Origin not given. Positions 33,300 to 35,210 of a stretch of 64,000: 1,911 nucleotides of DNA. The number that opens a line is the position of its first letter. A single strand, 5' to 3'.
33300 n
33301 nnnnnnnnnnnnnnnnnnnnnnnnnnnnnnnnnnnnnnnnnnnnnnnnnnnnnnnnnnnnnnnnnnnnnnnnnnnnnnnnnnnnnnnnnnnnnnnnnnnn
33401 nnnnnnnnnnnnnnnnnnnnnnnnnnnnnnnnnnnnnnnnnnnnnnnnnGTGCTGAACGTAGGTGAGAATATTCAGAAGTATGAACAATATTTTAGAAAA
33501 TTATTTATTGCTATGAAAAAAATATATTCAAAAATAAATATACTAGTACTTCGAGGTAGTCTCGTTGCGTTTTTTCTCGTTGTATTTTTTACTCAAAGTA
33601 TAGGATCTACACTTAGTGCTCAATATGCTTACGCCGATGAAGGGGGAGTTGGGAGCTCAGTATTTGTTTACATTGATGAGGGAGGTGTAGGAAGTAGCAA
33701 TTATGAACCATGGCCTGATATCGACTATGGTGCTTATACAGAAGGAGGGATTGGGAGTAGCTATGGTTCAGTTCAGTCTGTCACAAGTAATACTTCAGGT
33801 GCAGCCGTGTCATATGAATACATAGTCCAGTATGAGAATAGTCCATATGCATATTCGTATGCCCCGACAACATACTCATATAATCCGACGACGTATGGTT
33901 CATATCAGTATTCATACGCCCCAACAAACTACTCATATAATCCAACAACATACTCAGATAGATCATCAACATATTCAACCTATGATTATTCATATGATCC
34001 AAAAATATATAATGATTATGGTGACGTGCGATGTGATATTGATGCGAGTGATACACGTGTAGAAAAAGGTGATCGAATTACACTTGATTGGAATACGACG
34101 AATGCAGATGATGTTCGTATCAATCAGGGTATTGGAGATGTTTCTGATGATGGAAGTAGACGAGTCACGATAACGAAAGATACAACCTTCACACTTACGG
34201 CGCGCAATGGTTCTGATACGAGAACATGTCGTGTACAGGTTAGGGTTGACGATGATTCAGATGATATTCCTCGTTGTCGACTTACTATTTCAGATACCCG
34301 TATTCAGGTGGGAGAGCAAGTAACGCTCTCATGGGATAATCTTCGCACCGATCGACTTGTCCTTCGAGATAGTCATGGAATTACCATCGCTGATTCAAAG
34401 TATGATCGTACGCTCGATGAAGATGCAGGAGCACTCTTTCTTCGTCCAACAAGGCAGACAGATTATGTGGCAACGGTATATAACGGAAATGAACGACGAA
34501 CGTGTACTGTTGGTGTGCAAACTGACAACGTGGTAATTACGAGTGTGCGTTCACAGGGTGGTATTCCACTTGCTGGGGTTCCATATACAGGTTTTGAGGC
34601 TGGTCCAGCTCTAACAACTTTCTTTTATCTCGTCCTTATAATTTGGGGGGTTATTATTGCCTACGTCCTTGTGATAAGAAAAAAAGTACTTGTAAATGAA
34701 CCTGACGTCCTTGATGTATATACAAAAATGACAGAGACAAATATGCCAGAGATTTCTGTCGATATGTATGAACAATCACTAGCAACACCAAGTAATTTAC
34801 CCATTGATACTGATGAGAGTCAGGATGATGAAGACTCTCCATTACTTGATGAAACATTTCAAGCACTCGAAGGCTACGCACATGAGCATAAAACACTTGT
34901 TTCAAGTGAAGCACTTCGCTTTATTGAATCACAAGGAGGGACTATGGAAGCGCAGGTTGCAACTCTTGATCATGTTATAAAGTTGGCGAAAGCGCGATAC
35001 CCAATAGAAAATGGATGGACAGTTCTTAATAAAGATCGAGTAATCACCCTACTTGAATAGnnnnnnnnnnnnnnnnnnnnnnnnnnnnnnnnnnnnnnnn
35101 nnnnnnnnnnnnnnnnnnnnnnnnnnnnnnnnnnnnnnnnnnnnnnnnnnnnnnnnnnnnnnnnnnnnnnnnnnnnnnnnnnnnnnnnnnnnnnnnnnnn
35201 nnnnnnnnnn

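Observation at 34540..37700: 'VPYTG' as a candidate sortase recognition motif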

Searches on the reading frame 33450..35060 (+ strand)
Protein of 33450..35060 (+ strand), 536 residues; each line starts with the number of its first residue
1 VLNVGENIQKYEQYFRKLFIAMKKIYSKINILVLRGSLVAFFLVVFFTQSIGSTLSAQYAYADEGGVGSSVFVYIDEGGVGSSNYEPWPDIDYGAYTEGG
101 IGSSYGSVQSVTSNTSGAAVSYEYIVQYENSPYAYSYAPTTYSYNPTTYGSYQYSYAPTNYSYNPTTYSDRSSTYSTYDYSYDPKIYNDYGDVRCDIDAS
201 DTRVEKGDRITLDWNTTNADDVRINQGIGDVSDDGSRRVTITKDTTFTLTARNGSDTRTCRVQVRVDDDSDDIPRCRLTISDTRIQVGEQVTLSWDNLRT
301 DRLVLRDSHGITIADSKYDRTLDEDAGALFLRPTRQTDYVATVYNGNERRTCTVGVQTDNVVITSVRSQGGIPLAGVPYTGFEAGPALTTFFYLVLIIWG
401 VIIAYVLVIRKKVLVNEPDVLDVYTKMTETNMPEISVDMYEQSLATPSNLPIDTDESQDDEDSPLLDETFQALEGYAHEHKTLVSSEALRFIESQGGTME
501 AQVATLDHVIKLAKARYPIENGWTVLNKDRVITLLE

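Call 5: search_protein_families(library=pfam, proteins=[window:33450-35060:+], max_evalue=0.1)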
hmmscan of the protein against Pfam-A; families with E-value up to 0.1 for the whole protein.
window:33450-35060:+ (536 aa): 0 families

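Call 6: search_protein_families(library=ncbifam, proteins=[window:33450-35060:+], max_evalue=0.1)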
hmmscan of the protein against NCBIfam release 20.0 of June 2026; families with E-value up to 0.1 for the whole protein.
window:33450-35060:+ (536 aa): 1 family
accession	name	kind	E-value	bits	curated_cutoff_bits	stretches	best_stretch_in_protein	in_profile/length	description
NF033073.1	LPXTG_double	subfamily_domain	0.044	13.8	48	1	369-412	25-63/66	doubled motif LPXTG anchor domain-containing protein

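Call 55: predict_structure(alignment_id=A3)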
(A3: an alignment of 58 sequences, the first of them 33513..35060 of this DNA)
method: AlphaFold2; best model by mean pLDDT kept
length: 515 residues; sequences in the alignment: 58
mean_pLDDT: 69.6   pTM: 0.33
mean pLDDT of the five models: 69.6, 69.0, 68.8, 68.5, 68.0
residues with pLDDT >= 90: 239; 70-90: 36; 50-70: 40; < 50: 200
segments of 3 or more residues with pLDDT < 50: 1-3, 32-167, 342-353, 395-426, 428-441
pLDDT, mean of each block of 10 residues (from residue 1): 55 74 73 41 35 33 34 31 32 37 40 37 36 31 32 37 50 96 94 97 97 98 96 97 79 93 96 96 97 97 98 97 96 90 44 51 75 92 82 49 40 41 44 44 74 97 97 93 97 96 97 95
secondary structure, 60 per line:
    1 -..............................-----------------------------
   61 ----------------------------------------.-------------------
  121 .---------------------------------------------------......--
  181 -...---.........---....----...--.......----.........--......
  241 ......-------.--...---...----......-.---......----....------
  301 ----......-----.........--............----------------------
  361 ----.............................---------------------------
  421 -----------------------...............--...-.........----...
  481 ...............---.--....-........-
elements in order: H2-31 E173-178 E182-184 E188-196 E200-203 E208-210 E213-219 E224-232 E235-246 E257-259 E263-265 E270-275 E281-286 E291-294 E305-310 E316-324 E327-338 H365-393 H444-458 E461-463 H465-473 H478-495 E502-505 H507-514

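Call 58: fold_search(model_id=the predicted structure, library=pdb)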
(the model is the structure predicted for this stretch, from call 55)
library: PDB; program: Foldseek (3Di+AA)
matches with E <= 10: 1714; with E <= 0.001: 216
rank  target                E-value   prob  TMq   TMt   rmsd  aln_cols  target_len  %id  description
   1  5uv6_B                8.7e-07  1.00  0.15  0.25  10.1       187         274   16  Crystal structure of human Opioid Binding Protein/Cell Adhesion Molecule Like (OPCML) (released 2018-03-21)
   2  5uv6_A                9.2e-07  1.00  0.15  0.24   9.8       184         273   16  Crystal structure of human Opioid Binding Protein/Cell Adhesion Molecule Like (OPCML) (released 2018-03-21)
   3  1ya5_A                1.0e-06  1.00  0.17  0.33  10.1       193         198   16  Crystal structure of the titin domains z1z2 in complex with telethonin (released 2005-12-20)
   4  2f8v_A                2.2e-06  1.00  0.16  0.32   9.6       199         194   16  Structure of full length telethonin in complex with the N-terminus of titin (released 2006-06-27)
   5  2yd3                  2.5e-06  1.00  0.14  0.32  16.2       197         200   11  Crystal structure of the N-terminal Ig1-2 module of Human Receptor Protein Tyrosine Phosphatase Sigma (released 2011-04-13)
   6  9gsd_B                3.1e-06  1.00  0.15  0.33  13.7       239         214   10  Cryo-EM structure of mouse PMCA-NPTN complex captured in E2 state (BEF3) (released 2025-08-06)
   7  6fwx_A                3.5e-06  1.00  0.17  0.35   9.6       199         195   16  Chimeric titin Z1Z2-Z1Z2 tandem (Z1212) functionalized with a GRGDS exogenous peptide from fibronectin (released 2019-03-27)
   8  1j87_A                3.5e-06  1.00  0.13  0.34  13.8       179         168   13  HUMAN HIGH AFFINITY FC RECEPTOR FC(EPSILON)RI(ALPHA), HEXAGONAL CRYSTAL FORM 1 (released 2001-08-29)
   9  2a38_A                3.9e-06  1.00  0.14  0.32  11.2       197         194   17  Crystal structure of the N-Terminus of titin (released 2006-06-24)
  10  8tku_C                4.1e-06  1.00  0.15  0.33  17.8       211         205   12  ZIG-4-INS-6 complex, primitive monoclinic form (released 2024-08-28)
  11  7seg_D                4.6e-06  1.00  0.13  0.37  13.0       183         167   10  Crystal structure of the complex of CD16A bound by an anti-CD16A Fab (released 2021-11-24)
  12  5xnp_D                4.9e-06  1.00  0.15  0.26  11.4       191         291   12  Crystal structures of human SALM5 in complex with human PTPdelta (released 2018-01-24)
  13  8tkt_A                5.1e-06  1.00  0.14  0.31  18.1       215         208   12  ZIG-4-INS-6 complex, C-centered monoclinic form (released 2024-08-28)
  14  3sgk_C                6.1e-06  1.00  0.13  0.38  11.9       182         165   10  Unique carbohydrate/carbohydrate interactions are required for high affinity binding of FcgIII and antibodies lacking  (released 2011-08-03)
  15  7seg_C                6.4e-06  1.00  0.14  0.38  12.3       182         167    9  Crystal structure of the complex of CD16A bound by an anti-CD16A Fab (released 2021-11-24)
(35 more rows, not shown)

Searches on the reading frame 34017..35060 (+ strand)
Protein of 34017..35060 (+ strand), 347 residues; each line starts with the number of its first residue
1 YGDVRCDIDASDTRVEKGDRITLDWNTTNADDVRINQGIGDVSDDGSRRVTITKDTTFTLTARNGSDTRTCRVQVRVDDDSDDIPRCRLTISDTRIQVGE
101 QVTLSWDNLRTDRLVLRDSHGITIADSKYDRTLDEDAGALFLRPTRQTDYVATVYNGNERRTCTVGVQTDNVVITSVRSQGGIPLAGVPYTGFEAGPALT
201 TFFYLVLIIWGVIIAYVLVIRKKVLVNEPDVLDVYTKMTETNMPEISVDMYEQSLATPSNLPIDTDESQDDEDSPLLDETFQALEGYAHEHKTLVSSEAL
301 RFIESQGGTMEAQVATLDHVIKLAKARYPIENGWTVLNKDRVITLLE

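Call 9: find_homologous_proteins(query=window:34017-35060:+, max_evalue=0.001)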
Query window:34017-35060:+ (347 aa): 60 proteins with E <= 0.001 among 2784 candidates.
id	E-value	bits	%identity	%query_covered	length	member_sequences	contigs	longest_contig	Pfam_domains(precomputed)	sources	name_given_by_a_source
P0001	1.7e-225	765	100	100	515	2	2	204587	-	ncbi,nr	ncbi:MAG: hypothetical protein K9M10_00785 [Candidatus Pacebacteria bacterium]|nr:hypothetical prote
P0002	2.5e-148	512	48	99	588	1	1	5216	PF08402.17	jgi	-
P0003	1.2e-141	490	55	99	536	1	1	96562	-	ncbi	-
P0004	3.6e-126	439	47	99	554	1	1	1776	-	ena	-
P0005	2.9e-114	400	53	99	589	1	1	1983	-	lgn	-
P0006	1.0e-113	398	48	99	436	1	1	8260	-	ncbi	-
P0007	5.0e-113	396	48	99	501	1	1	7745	-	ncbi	-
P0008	2.9e-110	386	49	99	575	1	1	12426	-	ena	-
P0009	6.6e-108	379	55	99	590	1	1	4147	-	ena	-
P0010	7.6e-108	379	53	99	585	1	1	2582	-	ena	-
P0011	1.5e-107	378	53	99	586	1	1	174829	-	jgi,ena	-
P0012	1.9e-107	377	54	99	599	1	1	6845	-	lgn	-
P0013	1.1e-106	375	52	99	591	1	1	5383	-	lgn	-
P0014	1.2e-106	375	54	99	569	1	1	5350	-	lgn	-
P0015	1.2e-104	368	51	99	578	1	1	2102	-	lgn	-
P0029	3.2e-78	281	46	63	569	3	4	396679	-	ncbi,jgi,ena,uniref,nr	ncbi:hypothetical protein A2837_01595 [Candidatus Kaiserbacteria bacterium RIFCSPHIGHO2_01_FULL_46_2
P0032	2.0e-73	265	55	63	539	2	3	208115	-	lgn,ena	-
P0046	1.3e-62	230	37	98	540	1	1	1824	-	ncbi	ncbi:MAG: hypothetical protein WDZ68_02155, partial [Candidatus Paceibacterota bacterium]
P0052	2.8e-53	199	34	98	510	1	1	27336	-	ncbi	-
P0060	1.3e-16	79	31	58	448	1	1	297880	-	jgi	-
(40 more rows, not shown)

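Call 16: find_encoding_contigs(protein=P0003, flank=10000, max_places=2)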
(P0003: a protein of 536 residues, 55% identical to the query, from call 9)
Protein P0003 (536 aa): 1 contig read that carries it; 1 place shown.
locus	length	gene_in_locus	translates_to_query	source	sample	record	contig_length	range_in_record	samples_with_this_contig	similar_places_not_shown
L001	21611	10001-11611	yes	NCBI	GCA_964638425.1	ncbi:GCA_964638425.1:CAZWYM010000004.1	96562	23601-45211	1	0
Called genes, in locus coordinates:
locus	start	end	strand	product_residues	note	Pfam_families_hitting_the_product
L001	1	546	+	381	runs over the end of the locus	PF08308:PEGA (weak)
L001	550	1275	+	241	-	PF01409:tRNA-synt_2d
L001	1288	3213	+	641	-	PF03483:B3_4, PF03484:B5, PF17759:tRNA_synthFbeta, PF03147:FDX-ACB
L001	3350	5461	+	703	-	PF02518:HATPase_c, PF00204:DNA_gyraseB, PF01751:Toprim, PF00986:DNA_gyraseB_C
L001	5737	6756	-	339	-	PF07705:CARDB (faint)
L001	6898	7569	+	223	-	PF04203:Sortase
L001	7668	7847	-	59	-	-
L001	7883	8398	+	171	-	-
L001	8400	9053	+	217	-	-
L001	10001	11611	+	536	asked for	-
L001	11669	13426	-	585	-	PF07973:tRNA_SAD (faint), PF00587:tRNA-synt_2b, PF03129:HGTP_anticodon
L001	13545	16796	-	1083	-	PF02811:PHP, PF07733:DNA_pol3_alpha, PF17657:DNA_pol3_finger, PF14579:HHH_6, PF01336:tRNA_anti-codon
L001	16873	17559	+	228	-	PF01351:RNase_HII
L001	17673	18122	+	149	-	-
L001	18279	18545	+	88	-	PF01783:Ribosomal_L32p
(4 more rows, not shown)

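Call 17: find_encoding_contigs(protein=P0011, flank=10000, max_places=2)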
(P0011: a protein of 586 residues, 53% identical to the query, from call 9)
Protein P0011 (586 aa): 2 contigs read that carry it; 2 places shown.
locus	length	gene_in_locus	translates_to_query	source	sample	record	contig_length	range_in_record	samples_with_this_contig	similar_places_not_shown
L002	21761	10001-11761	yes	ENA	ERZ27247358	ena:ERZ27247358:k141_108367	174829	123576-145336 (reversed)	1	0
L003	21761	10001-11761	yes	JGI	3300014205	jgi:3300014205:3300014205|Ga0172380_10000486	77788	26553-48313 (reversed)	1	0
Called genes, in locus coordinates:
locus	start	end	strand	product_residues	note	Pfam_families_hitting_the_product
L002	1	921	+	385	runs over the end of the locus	-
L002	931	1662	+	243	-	PF01409:tRNA-synt_2d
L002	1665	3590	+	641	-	PF03483:B3_4, PF03484:B5, PF17759:tRNA_synthFbeta, PF03147:FDX-ACB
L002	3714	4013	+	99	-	-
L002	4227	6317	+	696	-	PF02518:HATPase_c, PF00204:DNA_gyraseB, PF01751:Toprim, PF00986:DNA_gyraseB_C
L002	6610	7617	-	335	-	-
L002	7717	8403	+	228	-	PF04203:Sortase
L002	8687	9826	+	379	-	-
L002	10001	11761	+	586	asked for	-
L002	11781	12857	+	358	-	-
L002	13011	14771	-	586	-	PF00587:tRNA-synt_2b, PF03129:HGTP_anticodon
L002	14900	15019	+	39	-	-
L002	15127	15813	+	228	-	-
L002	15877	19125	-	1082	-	PF02811:PHP, PF07733:DNA_pol3_alpha, PF17657:DNA_pol3_finger, PF14579:HHH_6, PF01336:tRNA_anti-codon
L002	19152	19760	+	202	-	PF01351:RNase_HII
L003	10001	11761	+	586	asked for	-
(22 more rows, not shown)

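Call 18: find_encoding_contigs(protein=P0029, flank=10000, max_places=2)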
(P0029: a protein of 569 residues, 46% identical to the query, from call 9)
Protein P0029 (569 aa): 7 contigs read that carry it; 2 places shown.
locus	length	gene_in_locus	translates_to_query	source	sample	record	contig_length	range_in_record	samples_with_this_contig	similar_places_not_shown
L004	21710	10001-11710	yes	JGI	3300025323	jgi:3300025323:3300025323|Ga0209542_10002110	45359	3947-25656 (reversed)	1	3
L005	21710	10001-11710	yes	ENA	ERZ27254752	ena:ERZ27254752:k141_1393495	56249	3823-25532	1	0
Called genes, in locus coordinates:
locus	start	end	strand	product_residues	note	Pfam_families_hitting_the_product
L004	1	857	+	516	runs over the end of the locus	PF13632:Glyco_trans_2_3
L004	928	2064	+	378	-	-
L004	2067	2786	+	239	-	PF01409:tRNA-synt_2d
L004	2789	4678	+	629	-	PF03483:B3_4, PF03484:B5, PF17759:tRNA_synthFbeta, PF03147:FDX-ACB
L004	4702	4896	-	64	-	-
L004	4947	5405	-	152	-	-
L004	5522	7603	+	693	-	PF02518:HATPase_c, PF00204:DNA_gyraseB, PF01751:Toprim, PF00986:DNA_gyraseB_C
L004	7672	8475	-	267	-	PF07705:CARDB (weak)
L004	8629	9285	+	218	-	PF04203:Sortase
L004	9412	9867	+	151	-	-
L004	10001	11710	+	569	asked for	-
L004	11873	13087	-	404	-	PF00587:tRNA-synt_2b, PF03129:HGTP_anticodon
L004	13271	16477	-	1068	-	PF02811:PHP, PF07733:DNA_pol3_alpha, PF17657:DNA_pol3_finger, PF14579:HHH_6, PF01336:tRNA_anti-codon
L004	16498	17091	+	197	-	PF01351:RNase_HII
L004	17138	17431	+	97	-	-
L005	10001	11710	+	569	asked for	-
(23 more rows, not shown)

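Call 20: find_encoding_contigs(protein=P0060, flank=10000, max_places=1)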
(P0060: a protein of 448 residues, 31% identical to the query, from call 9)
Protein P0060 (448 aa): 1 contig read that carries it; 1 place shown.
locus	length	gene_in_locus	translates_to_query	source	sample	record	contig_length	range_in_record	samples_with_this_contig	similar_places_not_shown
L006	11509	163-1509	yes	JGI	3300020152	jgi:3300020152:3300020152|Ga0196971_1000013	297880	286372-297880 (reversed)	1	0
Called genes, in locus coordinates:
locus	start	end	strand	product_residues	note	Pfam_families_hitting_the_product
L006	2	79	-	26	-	?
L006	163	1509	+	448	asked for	-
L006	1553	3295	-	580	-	PF00587:tRNA-synt_2b, PF03129:HGTP_anticodon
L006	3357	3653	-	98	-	-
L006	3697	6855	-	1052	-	PF02811:PHP, PF07733:DNA_pol3_alpha, PF17657:DNA_pol3_finger, PF14579:HHH_6, PF01336:tRNA_anti-codon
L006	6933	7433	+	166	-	PF07963:N_methyl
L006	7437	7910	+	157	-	PF07963:N_methyl, PF08334:T2SSG (faint)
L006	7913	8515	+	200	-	PF01351:RNase_HII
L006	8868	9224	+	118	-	PF01783:Ribosomal_L32p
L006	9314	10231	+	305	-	PF01029:NusB, PF00293:NUDIX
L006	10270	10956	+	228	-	PF22935:RM44_endonuclase, PF14622:Ribonucleas_3_3, PF00636:Ribonuclease_3, PF00035:dsrm, PF14709:DND1_DSRM (weak)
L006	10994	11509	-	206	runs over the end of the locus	PF07352:Phage_Mu_Gam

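Call 21: find_encoding_contigs(protein=P0052, flank=10000, max_places=1)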
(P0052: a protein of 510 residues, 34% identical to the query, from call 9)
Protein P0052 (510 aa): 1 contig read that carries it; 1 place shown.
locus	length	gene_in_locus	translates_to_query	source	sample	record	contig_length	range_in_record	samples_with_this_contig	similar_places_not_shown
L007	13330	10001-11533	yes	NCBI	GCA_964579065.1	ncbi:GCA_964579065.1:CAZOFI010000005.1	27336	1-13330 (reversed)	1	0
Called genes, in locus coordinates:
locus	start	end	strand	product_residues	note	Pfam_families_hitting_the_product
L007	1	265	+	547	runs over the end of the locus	PF13632:Glyco_trans_2_3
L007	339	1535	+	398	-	-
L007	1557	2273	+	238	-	PF01409:tRNA-synt_2d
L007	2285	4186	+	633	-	PF03483:B3_4, PF03484:B5, PF17759:tRNA_synthFbeta, PF03147:FDX-ACB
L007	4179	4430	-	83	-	-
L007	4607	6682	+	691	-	PF02518:HATPase_c, PF00204:DNA_gyraseB, PF01751:Toprim, PF00986:DNA_gyraseB_C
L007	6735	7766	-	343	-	-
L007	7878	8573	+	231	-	PF04203:Sortase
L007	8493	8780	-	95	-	-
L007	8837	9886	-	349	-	-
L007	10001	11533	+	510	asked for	-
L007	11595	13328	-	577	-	?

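Call 22: find_encoding_contigs(protein=P0032, flank=10000, max_places=1)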
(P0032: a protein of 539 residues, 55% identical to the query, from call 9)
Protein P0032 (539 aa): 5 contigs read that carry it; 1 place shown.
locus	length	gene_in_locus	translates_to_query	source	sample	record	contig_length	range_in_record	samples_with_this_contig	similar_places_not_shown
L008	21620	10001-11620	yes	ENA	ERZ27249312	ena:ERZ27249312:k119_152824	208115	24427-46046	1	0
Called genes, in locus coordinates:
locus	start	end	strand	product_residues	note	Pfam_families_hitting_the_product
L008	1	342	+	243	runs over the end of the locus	PF01409:tRNA-synt_2d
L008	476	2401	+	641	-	PF03483:B3_4, PF03484:B5, PF17759:tRNA_synthFbeta, PF03147:FDX-ACB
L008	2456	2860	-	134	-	-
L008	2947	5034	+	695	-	PF02518:HATPase_c, PF00204:DNA_gyraseB, PF01751:Toprim, PF00986:DNA_gyraseB_C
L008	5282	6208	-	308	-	-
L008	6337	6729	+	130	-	-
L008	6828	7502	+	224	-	PF04203:Sortase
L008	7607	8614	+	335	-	-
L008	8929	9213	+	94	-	-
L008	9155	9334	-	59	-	-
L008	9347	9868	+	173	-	-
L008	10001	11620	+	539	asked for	-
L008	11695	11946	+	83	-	-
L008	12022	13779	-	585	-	PF00587:tRNA-synt_2b, PF03129:HGTP_anticodon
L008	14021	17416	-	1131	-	PF02811:PHP, PF07733:DNA_pol3_alpha, PF17657:DNA_pol3_finger, PF14579:HHH_6, PF01336:tRNA_anti-codon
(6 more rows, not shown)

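Call 62: search_protein_families(library=ncbifam, proteins=[P0046], max_evalue=0.1)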
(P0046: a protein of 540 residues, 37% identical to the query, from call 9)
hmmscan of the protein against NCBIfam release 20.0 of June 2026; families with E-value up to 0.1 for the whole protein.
P0046 (540 aa): 0 families
